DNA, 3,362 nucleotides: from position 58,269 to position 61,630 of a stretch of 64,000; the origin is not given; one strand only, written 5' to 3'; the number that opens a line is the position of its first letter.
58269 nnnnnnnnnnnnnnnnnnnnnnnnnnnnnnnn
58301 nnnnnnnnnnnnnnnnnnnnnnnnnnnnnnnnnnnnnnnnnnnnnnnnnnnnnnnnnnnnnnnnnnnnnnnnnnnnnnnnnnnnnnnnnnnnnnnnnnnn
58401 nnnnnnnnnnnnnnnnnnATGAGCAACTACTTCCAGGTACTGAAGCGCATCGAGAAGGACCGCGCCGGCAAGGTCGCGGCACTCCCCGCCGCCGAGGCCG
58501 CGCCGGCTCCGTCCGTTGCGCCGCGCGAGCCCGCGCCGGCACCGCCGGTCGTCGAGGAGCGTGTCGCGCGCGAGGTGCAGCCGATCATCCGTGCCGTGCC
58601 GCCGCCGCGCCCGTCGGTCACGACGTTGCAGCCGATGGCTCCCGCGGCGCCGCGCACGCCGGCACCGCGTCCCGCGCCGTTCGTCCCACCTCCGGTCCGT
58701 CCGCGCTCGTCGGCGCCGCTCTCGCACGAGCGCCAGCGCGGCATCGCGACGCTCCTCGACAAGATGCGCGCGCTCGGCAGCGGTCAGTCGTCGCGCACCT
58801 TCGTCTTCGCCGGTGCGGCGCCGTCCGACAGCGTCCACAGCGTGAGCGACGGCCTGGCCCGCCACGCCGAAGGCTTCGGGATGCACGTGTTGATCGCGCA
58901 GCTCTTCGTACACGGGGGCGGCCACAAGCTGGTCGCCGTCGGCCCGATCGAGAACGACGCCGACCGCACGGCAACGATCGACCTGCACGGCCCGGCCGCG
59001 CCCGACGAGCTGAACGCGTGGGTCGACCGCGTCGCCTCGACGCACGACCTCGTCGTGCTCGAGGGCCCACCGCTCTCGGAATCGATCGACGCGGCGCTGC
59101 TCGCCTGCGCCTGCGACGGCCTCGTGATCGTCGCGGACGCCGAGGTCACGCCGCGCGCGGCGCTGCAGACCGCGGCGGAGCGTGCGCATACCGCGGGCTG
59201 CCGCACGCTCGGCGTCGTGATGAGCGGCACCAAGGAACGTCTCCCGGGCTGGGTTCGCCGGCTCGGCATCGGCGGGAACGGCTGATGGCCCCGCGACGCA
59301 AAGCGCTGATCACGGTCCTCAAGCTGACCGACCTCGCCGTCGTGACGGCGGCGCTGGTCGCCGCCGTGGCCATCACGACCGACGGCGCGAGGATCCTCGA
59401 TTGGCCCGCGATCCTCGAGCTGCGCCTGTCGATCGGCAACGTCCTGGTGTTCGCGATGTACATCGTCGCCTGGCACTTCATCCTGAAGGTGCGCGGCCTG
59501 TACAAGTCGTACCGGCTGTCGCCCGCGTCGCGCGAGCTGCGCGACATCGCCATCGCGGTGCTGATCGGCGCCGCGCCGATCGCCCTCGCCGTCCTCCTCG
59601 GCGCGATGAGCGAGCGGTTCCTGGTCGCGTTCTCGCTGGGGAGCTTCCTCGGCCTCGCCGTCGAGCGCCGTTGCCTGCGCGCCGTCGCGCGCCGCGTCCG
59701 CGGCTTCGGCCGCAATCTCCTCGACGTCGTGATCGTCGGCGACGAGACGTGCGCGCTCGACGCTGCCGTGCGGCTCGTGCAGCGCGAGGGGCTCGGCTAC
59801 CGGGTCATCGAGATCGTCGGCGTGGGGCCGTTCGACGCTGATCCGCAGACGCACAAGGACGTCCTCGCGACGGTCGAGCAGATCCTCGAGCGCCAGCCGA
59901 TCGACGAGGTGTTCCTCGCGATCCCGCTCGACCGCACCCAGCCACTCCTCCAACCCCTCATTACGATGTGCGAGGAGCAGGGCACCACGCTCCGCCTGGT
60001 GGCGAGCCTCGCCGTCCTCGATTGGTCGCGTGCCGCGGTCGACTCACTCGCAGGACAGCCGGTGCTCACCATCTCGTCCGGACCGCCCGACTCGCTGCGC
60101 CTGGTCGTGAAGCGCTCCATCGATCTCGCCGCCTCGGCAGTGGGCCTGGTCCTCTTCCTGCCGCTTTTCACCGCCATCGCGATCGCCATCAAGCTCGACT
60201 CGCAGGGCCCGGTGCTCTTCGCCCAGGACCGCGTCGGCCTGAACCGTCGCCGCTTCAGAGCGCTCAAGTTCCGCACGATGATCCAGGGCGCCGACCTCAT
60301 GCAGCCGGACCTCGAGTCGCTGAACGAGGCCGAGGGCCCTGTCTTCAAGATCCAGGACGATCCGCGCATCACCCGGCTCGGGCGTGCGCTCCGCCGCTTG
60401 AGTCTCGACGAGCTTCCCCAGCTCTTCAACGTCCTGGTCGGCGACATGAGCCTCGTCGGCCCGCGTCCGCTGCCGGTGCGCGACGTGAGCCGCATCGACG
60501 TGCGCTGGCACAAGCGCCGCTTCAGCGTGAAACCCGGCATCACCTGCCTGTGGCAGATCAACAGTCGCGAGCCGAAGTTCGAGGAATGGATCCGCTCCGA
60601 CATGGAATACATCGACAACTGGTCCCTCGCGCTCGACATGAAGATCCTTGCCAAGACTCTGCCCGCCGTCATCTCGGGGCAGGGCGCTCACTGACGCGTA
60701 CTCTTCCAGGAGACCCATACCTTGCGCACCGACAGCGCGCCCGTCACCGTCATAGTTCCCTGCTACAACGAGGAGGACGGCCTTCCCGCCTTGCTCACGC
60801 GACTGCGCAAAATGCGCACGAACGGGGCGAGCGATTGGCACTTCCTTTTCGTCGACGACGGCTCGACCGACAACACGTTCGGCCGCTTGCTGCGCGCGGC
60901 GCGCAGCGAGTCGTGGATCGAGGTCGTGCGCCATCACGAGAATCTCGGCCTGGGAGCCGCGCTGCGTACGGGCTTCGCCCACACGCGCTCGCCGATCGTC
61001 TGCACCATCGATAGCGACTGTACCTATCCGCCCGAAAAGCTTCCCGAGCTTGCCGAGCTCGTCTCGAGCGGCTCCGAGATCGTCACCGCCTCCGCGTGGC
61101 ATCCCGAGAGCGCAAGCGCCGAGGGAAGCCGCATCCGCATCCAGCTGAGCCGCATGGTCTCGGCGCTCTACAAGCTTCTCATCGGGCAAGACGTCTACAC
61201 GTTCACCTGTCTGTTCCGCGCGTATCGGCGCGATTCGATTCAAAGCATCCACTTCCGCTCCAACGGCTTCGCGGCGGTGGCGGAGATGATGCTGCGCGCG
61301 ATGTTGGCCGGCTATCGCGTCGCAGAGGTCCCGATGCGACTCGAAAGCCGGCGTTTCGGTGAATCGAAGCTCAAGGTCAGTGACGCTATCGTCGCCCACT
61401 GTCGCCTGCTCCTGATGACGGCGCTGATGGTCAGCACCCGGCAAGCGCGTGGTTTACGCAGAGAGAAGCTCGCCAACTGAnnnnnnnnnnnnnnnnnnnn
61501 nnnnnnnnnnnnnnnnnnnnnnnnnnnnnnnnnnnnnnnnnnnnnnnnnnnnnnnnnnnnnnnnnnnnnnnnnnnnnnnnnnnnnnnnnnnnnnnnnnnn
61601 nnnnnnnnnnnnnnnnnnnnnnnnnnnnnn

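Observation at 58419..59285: Proline-rich protein with a catalytically degenerate BY-kinase/ParA-like domain next to the GspA-like ATPase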

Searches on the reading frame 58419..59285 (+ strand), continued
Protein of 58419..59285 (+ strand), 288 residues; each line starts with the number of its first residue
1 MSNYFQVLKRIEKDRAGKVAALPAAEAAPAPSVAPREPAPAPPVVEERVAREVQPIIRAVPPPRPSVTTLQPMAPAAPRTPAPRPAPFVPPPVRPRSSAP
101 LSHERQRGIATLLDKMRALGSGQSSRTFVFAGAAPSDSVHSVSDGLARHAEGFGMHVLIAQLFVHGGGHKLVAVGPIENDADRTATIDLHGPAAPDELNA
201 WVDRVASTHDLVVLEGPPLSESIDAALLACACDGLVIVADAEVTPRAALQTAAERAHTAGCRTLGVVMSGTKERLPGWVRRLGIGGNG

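Call 31: find_related_loci(query=A1, collection=genome_contigs, flank=8000)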
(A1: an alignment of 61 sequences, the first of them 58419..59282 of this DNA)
Query A1 (288 aa) in genome_contigs; peptide patterns used: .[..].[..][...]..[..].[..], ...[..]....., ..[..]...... (x = any residue, [..] = any of these).
85 stretches matched a pattern; 25 encode a relative of the query (tblastn E <= 1e-3); 24 distinct loci.
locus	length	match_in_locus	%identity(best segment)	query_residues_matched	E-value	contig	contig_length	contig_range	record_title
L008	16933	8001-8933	69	1-287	4e-111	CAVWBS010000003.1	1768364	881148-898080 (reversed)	MAG: uncultured delta proteobacterium isolate MFD05442.bin.2.52 genome assembly, contig: contig_4772, whole genome shotg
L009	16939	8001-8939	52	1-286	5e-83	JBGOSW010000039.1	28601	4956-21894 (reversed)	MAG: Candidatus Binatia bacterium isolate OBJ_0618_7090110_177 k141_899942_length_28601_cov_39.7481, whole genome shotgu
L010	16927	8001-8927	51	1-286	5e-79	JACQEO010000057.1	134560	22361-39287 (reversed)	MAG: Deltaproteobacteria bacterium isolate NC_groundwater_1023_Pr1_S-0.65um_68_39 Montesol18_Sp65_coassembly_scaffold_96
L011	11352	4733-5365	62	77-288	1e-69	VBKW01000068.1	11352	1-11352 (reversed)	MAG: Deltaproteobacteria bacterium isolate DP_19 14_0903_13_30cm_scaffold_722561, whole genome shotgun sequence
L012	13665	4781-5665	44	1-282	4e-57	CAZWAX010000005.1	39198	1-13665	MAG TPA_asm: uncultured Polyangiaceae bacterium isolate SRP302447_co1_427 genome assembly, contig: NODE_2872_length_3919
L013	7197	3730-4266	53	101-282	6e-54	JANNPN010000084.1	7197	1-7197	MAG: Polyangiaceae bacterium isolate SOY_34_concoct_69 SOY_34_k141_1235495, whole genome shotgun sequence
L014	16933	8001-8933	42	1-286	3e-52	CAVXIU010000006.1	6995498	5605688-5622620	MAG: uncultured delta proteobacterium isolate MFD09212.bin.2.188 genome assembly, contig: contig_1259, whole genome shot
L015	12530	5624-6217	51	80-282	8e-52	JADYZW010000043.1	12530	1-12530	MAG: Deltaproteobacteria bacterium isolate SJ588 c_000001241991, whole genome shotgun sequence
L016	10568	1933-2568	50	60-282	2e-51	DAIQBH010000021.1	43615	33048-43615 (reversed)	MAG TPA_asm: Thermodesulfobacteriota bacterium isolate CTOTU27636 NODE_177_length_43615_cov_6.537236, whole genome shotg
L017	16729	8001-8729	39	1-287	6e-50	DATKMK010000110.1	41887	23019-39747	MAG TPA_asm: Candidatus Binatia bacterium isolate SMAG_U14709 k141_1885709, whole genome shotgun sequence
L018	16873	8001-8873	40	1-282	5e-45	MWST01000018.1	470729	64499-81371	MAG: Polyangiaceae bacterium UTPRO1 contig_6161, whole genome shotgun sequence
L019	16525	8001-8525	49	109-282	3e-41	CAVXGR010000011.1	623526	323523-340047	MAG: uncultured delta proteobacterium isolate MFD02416.bin.1.411 genome assembly, contig: contig_4093, whole genome shot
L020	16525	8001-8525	48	108-282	2e-39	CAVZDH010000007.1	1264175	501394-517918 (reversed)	MAG: uncultured delta proteobacterium isolate MFD00822.bin.1.245 genome assembly, contig: contig_71692, whole genome sho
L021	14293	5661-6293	41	80-283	2e-38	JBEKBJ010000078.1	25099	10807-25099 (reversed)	MAG: Candidatus Binatia bacterium isolate SPRUCE 133 SPRUCE_133_78, whole genome shotgun sequence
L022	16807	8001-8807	33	1-281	4e-38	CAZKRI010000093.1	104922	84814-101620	MAG TPA_asm: uncultured Myxococcales bacterium isolate binchicken_co165_396 genome assembly, contig: k141_1085592, whole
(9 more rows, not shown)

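Call 51: search_protein_representatives(alignment_id=A1)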
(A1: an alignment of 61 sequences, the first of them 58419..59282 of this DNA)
Query: 61 sequences, 297 profile positions. Proteins with E-value up to 0.001 (for the whole library): 4771; up to 1e-10: 305; up to 1e-30: 157. The best 150 are listed.
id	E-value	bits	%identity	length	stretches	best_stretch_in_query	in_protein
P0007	1.5e-103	363.3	-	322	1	1-289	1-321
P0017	4.3e-103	361.8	-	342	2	34-288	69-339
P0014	1.7e-100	353.3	-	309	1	1-291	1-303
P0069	7.9e-99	347.8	-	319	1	1-292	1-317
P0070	8.8e-92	324.7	-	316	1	1-297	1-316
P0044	2.5e-90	319.9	-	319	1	1-292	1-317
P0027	6.8e-90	318.5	-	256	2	105-288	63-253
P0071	1.6e-88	314.0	-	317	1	1-290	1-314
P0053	2.5e-84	300.2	-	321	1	1-291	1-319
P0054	5.7e-82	292.5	-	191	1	105-293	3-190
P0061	6.4e-81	289.0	-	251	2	78-294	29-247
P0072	5.2e-78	279.4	-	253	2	84-291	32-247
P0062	5.2e-73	263.0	-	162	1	129-292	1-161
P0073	1.7e-72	261.4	-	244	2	110-291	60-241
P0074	5.1e-72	259.8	-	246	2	84-291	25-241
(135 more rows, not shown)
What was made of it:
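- Checked: The family has 157 cluster representatives at E<=1e-30 (call 51).
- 157 clusters at E<=1e-30 (call 51).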

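Call 58: search_solved_structures(query=A1, max_evalue=1, show_alignments=5)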
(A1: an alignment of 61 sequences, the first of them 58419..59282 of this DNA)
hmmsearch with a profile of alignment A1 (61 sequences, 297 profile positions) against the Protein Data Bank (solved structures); distinct sequences matched with E-value up to 1: 17.
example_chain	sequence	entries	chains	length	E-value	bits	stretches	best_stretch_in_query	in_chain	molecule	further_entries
4jlv_A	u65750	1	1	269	0.0013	22.1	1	202-274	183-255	C-terminal fragment of Membrane protein CapA1, Putative uncharacterized protein capB1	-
2ved_A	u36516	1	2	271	0.0065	19.7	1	210-272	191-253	MEMBRANE PROTEIN CAPA1, PROTEIN TYROSINE KINASE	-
4jmp_A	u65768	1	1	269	0.012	18.8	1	210-272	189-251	C-terminal fragment of CapA, Protein tyrosine kinase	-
3bfv_A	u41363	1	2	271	0.013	18.8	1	210-272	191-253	Membrane protein CapA1, Protein tyrosine kinase,Protein tyrosine kinase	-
7ni2_A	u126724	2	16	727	0.019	18.2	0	198-282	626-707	Tyrosine-protein kinase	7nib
9i2q_D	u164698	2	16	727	0.023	17.9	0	198-281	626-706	Putative transmembrane protein Wzc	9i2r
9exq_D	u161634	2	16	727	0.027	17.7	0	198-277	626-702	Putative transmembrane protein Wzc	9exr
9exo_H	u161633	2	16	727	0.03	17.6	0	198-276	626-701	Putative transmembrane protein Wzc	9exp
7nhr_A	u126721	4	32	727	0.033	17.4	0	198-275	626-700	Putative transmembrane protein Wzc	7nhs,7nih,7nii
3cio_A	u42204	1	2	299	0.063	16.5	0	197-273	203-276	Tyrosine-protein kinase etk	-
3la6_A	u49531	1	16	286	0.18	15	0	196-269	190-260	Tyrosine-protein kinase wzc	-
3b3t_A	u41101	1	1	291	0.58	13.3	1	93-162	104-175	Bacterial leucyl aminopeptidase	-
3b3v_A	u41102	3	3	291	0.68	13.1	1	93-162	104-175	Bacterial leucyl aminopeptidase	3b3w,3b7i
1amp_A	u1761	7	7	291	0.69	13.1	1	93-162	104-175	AMINOPEPTIDASE | PROTEIN (AMINOPEPTIDASE) | BACTERIAL LEUCYL AMINOPEPTIDASE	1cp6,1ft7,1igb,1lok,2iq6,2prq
1rtq_A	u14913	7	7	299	0.72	13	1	93-162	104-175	Bacterial leucyl aminopeptidase | Aminopeptidase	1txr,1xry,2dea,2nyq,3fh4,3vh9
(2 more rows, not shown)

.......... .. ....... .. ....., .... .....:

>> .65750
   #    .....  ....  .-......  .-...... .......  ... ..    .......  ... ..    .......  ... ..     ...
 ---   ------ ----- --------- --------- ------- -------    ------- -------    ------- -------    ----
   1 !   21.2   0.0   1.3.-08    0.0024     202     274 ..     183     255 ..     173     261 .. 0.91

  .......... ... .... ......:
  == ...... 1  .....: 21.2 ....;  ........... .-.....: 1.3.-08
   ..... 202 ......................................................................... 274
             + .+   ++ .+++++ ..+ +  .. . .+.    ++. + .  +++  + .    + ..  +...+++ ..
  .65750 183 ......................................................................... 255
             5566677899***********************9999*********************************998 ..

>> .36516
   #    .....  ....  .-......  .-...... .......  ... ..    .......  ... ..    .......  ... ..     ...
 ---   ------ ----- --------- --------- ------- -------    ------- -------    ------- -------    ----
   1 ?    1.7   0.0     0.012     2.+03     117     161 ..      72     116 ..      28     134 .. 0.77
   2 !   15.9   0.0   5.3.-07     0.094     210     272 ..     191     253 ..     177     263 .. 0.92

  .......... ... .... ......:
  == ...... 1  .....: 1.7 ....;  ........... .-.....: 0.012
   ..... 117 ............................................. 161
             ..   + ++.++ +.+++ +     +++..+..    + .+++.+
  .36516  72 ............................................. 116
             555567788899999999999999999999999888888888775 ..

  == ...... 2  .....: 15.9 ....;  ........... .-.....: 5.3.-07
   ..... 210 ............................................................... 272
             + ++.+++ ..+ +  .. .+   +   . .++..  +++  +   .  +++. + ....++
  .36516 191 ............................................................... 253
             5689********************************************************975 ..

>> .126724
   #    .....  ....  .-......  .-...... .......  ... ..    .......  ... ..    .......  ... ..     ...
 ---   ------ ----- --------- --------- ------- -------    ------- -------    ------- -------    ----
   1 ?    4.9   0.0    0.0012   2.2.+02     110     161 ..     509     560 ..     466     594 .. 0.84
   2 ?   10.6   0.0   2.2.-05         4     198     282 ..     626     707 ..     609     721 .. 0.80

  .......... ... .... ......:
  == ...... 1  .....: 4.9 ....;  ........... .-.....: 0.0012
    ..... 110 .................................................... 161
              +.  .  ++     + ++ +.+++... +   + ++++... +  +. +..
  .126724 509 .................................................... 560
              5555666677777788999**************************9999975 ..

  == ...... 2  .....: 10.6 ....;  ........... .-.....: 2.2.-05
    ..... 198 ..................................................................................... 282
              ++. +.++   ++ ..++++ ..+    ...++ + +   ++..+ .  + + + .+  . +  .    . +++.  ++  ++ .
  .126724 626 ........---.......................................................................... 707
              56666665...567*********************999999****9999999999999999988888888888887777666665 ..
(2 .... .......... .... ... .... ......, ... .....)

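Call 64: find_related_loci(query=A1, collection=metagenome_contigs, flank=7000)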
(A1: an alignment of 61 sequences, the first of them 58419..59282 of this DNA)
Query A1 (288 aa) in metagenome_contigs; peptide patterns used: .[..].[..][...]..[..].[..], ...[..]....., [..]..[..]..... (x = any residue, [..] = any of these).
166 stretches matched a pattern; 41 encode a relative of the query (tblastn E <= 1e-3); 41 distinct loci.
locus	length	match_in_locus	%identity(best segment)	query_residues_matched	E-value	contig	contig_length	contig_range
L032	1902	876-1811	80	1-288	2e-142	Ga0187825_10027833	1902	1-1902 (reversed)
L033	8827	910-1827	75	1-288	7e-116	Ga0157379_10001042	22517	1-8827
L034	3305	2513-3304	76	1-240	8e-116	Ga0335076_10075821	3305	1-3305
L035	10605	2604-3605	55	1-288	3e-87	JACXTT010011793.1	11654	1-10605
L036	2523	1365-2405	62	1-288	4e-71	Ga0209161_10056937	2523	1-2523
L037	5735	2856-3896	60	1-287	6e-70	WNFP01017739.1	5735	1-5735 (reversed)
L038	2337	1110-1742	62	77-288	2e-71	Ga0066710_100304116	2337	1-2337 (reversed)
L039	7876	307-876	64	89-282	3e-69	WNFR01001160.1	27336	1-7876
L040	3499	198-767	64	89-282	6e-69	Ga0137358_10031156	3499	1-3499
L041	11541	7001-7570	64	89-282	3e-68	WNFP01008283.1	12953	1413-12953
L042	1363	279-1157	44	1-282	5e-63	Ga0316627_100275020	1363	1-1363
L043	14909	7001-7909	44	1-282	3e-59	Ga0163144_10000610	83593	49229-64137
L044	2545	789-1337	53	94-282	3e-55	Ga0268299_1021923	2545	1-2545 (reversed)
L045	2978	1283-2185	41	1-282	6e-55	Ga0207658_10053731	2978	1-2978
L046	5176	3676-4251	53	98-282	6e-54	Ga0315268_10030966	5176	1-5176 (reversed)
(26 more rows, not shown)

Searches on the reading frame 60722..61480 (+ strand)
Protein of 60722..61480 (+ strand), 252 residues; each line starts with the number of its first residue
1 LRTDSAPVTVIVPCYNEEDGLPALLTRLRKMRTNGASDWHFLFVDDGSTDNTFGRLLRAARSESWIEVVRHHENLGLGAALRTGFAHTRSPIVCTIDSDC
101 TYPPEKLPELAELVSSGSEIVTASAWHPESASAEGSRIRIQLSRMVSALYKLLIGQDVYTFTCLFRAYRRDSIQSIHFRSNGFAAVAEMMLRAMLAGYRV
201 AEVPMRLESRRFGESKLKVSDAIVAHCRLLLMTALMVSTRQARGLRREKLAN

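Call 3: search_protein_families(library=pfam, proteins=[window:60722-61480:+], max_evalue=0.1)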
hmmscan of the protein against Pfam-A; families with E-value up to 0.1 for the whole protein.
window:60722-61480:+ (252 aa): 6 families
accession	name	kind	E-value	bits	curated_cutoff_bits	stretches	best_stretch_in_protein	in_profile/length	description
PF00535.33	Glycos_transf_2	-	1.4e-30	106.9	23.3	1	9-174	1-165/168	Glycosyl transferase family 2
PF13641.12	Glyco_tranf_2_3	-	1.4e-07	32.2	27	1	7-153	2-139/230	Glycosyltransferase like family 2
PF10111.15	Glyco_tranf_2_2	-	4.8e-06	26.7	27.3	1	9-116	1-108/276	Glycosyltransferase like family 2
PF13704.12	Glyco_tranf_2_4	-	0.015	16.2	27.5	1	26-97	9-79/98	Glycosyl transferase family 2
PF13632.12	Glyco_trans_2_3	-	0.028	14.7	27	1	92-208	1-120/198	Glycosyl transferase family group 2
PF13506.12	Glyco_transf_21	-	0.07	13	21.7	0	81-151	22-92/174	Glycosyl transferase family 21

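Call 4: search_protein_families(library=ncbifam, proteins=[window:60722-61480:+], max_evalue=0.1)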
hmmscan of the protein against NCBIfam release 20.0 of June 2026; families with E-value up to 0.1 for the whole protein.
window:60722-61480:+ (252 aa): 16 families
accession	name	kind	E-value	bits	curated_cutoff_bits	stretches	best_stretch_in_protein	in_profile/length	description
NF007986.1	PRK10714.1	equivalog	2.6e-28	99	529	1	8-223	8-216/316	undecaprenyl-phosphate 4-deoxy-4-formamido-L-arabinose transferase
NF041391.1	DPhHxTase_Halo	equivalog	2.6e-23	82.1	375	1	14-218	3-193/213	dolichyl-phosphate hexose transferase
TIGR04182.1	glyco_TIGR04182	equivalog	1.3e-18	67.4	325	1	8-218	2-202/293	S-layer glycoprotein N-glycosyltransferase AglJ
NF047588.1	GlcsyltransPgfSStrep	equivalog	4.3e-15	55.7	500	1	8-125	3-121/308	glycosyltransferase PgfS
TIGR03965.1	mycofact_glyco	equivalog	1.6e-14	53.6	280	1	6-121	74-187/467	mycofactocin biosynthesis glycosyltransferase MftF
TIGR03937.1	PgaC_IcaA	equivalog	3.9e-14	52.4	422.3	1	4-101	43-137/407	poly-beta-1,6-N-acetyl-D-glucosamine synthase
NF047683.1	TeichurnBiosyTuaG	equivalog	3.2e-12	46.6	400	1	4-203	4-199/252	teichuronic acid biosynthesis protein TuaG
NF058614.1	PPMAGASynPpgS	equivalog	3.8e-12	46.1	370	1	8-214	2-203/226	polyprenyl-phospho-N-acetylgalactosaminyl synthase PpgS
NF041875.1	EPS_EpsD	equivalog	1e-11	44.8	370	1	8-128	1-118/325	exopolysaccharide biosynthesis glycosyltransferase EpsD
TIGR04283.1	glyco_like_mftF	equivalog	2.3e-10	40.4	182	1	9-119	2-102/221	TIGR04283 family arsenosugar biosynthesis glycosyltransferase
NF007482.0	PRK10073.1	equivalog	1.5e-07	30.7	423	1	3-114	3-110/334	glycosyltransferase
NF010496.0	PRK13915.1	equivalog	1.7e-07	30.6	262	1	6-103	31-130/307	glucosyl-3-phosphoglycerate synthase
NF038302.1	EPS_HpsE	equivalog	8.1e-07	28.3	300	1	8-100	3-97/307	hormogonium polysaccharide biosynthesis glycosyltransferase HpsE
NF053739.1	GlytfEpsEBac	equivalog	3.7e-05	22.8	450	1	8-100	3-93/265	glycosyltransferase EpsE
TIGR04242.1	nodulat_NodC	equivalog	4.1e-05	22.7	550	1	7-112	49-154/395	chitooligosaccharide synthase NodC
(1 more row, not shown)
